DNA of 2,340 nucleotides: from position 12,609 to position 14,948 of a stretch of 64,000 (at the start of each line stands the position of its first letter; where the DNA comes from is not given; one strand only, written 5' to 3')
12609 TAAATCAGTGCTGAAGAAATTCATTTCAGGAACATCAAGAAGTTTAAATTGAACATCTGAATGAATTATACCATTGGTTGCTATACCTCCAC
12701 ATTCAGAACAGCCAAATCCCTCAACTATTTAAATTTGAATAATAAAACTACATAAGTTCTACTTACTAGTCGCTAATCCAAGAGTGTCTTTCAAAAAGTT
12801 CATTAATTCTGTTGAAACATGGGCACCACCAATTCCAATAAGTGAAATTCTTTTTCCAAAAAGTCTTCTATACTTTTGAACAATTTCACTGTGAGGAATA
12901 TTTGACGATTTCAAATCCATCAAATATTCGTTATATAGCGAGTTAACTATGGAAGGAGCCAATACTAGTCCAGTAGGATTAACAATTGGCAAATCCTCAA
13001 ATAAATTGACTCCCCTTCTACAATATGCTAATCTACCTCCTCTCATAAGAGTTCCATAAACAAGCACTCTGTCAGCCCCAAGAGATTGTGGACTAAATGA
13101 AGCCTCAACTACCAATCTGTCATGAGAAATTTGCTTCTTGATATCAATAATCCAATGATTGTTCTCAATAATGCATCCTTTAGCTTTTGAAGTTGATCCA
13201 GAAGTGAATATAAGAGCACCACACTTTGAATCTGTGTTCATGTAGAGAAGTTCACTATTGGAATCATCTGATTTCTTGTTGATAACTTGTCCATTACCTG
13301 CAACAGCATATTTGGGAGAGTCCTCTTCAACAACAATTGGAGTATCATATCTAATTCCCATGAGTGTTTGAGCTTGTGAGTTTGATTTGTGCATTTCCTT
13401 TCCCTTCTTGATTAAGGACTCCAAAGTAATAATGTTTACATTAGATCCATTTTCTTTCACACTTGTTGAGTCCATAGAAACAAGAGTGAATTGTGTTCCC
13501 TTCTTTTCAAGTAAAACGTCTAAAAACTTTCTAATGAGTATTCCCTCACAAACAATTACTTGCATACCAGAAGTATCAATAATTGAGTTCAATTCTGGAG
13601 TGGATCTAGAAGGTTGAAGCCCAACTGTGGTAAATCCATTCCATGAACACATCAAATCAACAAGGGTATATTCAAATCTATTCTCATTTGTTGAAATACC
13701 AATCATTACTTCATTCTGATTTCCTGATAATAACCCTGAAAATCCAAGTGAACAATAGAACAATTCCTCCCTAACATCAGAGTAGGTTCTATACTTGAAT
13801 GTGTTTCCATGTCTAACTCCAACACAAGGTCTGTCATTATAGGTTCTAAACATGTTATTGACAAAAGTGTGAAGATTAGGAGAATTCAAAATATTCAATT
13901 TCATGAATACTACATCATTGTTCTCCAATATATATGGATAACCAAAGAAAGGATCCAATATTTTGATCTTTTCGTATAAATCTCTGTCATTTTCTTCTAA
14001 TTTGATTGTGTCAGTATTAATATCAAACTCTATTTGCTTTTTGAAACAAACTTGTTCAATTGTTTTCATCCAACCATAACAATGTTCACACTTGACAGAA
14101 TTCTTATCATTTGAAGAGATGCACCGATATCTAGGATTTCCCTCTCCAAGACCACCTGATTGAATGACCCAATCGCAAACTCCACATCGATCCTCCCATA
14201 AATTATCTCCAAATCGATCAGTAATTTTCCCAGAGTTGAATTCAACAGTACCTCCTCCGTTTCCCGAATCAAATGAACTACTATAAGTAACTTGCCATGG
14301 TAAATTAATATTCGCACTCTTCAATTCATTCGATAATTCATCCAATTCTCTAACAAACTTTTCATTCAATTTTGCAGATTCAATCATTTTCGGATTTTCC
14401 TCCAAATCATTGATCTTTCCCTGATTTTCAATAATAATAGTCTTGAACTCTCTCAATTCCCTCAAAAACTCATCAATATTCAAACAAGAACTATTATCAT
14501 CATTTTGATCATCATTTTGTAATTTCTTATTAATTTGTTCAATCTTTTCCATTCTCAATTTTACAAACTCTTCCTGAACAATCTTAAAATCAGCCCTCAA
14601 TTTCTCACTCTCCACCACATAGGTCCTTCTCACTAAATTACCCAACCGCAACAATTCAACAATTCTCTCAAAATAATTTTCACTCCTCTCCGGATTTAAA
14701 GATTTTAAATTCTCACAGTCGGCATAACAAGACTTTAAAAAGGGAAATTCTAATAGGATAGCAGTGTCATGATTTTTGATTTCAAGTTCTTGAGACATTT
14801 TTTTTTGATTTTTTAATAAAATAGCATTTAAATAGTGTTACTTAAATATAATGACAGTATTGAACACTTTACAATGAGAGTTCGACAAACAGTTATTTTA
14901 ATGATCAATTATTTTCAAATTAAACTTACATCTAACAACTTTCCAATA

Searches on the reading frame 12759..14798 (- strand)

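Call 11: search_protein_families(library=pfam, proteins=[window:12759-14798:-], max_evalue=0.00001)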
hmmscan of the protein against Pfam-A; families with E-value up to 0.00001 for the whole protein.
window:12759-14798:- (679 aa): 1 family
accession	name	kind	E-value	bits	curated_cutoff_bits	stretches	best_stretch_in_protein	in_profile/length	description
PF00501.34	AMP-binding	-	4.4e-19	69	29.9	1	320-674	8-311/384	AMP-binding enzyme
